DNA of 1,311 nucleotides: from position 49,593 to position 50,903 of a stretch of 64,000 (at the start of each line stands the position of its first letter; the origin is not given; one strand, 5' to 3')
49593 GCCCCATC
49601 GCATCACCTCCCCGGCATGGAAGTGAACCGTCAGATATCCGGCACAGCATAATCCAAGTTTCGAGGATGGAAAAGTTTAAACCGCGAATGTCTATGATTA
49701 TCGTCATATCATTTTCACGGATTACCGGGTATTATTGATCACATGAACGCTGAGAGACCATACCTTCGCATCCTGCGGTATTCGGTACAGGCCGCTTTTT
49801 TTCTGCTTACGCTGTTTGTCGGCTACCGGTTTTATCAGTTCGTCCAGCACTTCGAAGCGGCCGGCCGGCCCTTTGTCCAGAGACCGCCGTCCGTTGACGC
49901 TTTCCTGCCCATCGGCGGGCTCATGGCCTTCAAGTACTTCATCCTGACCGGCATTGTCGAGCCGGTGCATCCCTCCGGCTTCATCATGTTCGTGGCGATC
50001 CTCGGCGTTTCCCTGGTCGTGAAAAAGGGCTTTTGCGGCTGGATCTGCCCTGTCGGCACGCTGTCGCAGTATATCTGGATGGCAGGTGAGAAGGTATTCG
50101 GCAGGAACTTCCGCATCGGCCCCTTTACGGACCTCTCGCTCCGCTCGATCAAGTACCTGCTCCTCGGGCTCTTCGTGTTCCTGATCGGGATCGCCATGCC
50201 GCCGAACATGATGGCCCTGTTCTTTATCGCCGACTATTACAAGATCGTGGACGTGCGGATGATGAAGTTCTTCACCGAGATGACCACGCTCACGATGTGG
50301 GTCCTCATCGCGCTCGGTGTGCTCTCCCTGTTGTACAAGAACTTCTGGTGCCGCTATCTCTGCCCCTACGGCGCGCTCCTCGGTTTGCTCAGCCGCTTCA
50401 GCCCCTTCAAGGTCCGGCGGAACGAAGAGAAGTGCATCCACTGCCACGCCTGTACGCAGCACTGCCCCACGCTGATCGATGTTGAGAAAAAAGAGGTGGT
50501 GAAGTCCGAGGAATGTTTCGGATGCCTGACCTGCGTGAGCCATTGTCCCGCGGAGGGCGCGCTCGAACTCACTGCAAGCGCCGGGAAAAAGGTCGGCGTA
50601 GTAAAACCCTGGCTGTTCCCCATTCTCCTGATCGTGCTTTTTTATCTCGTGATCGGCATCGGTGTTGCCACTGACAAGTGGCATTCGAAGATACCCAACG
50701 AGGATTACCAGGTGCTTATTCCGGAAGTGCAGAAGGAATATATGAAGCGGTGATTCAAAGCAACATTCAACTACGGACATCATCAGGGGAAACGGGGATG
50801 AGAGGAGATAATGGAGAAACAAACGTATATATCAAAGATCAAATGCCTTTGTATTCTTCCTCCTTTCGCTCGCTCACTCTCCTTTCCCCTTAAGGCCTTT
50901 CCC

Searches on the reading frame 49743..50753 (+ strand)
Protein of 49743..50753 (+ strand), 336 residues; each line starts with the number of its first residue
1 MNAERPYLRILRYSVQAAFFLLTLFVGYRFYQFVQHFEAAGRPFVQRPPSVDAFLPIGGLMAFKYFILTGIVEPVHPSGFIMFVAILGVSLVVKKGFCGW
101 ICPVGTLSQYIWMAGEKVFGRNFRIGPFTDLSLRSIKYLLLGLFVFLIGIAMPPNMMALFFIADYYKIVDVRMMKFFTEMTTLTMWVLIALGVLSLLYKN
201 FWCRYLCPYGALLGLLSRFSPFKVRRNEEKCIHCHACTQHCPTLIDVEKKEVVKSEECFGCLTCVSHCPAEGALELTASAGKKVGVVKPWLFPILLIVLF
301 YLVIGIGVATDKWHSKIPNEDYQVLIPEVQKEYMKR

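Call 97: search_protein_families(library=ncbifam, proteins=[window:49743-50753:+], max_evalue=0.00001)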
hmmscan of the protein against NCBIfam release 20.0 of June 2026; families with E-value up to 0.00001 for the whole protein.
window:49743-50753:+ (336 aa): 15 families
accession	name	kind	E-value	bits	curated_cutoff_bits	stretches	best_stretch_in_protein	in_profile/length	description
TIGR02163.1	napH_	subfamily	1.6e-22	80.3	213.05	1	90-271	74-249/255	NapH/MauN family ferredoxin-type protein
NF007013.0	PRK09477.1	equivalog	8.2e-21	74.3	234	1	89-276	96-276/286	quinol dehydrogenase ferredoxin subunit NapH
NF046105.1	TransRegNosR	equivalog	1.3e-16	60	1000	1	77-264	479-661/680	transcriptional regulator NosR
NF038196.1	ferrodoxin_EFR1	subfamily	6.3e-09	36.2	75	1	227-271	182-227/242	EFR1 family ferrodoxin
NF040864.1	HgcB_ferredoxin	equivalog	1.2e-07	31.4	99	1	226-291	11-78/93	mercury methylation ferredoxin HgcB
NF043039.1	HgcAB_like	equivalog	1.5e-07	31.4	285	1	149-271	223-347/350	HgcAB-like fusion protein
TIGR02179.1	PorD_KorD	subfamily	1.6e-07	31.3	60.05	1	226-276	22-74/78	2-oxoacid:acceptor oxidoreductase, delta subunit, pyruvate/2-ketoisovalerate family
NF007382.0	PRK09898.1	equivalog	3e-07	30.2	213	1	202-276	130-200/208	ferredoxin-like protein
TIGR02745.1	ccoG_rdxA_fixG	equivalog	3.7e-07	29.4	316.7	0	81-211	60-192/435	cytochrome c oxidase accessory protein CcoG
TIGR04395.1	cutC_activ_rSAM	equivalog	5.9e-07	29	360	1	222-278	47-107/309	choline TMA-lyase-activating enzyme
NF058577.1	FdxA_fam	equivalog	4.4e-06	26.8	65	0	229-271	7-51/52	4Fe-4S ferredoxin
TIGR01944.1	rnfB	subfamily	4.6e-06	26.3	68.7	1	227-272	111-159/190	RnfABCDGE type electron transport complex subunit B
TIGR03287.1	methan_mark_16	hypoth_equivalog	5.2e-06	25.2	363.95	1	223-271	296-345/391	methanogenesis marker 16 metalloprotein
TIGR03336.1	IOR_alpha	equivalog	6.1e-06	24.8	650.9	1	223-271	544-593/595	indolepyruvate ferredoxin oxidoreductase subunit alpha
NF040684.1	PorD_Arch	equivalog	9e-06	25.7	120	1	222-271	25-77/85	pyruvate synthase subunit PorD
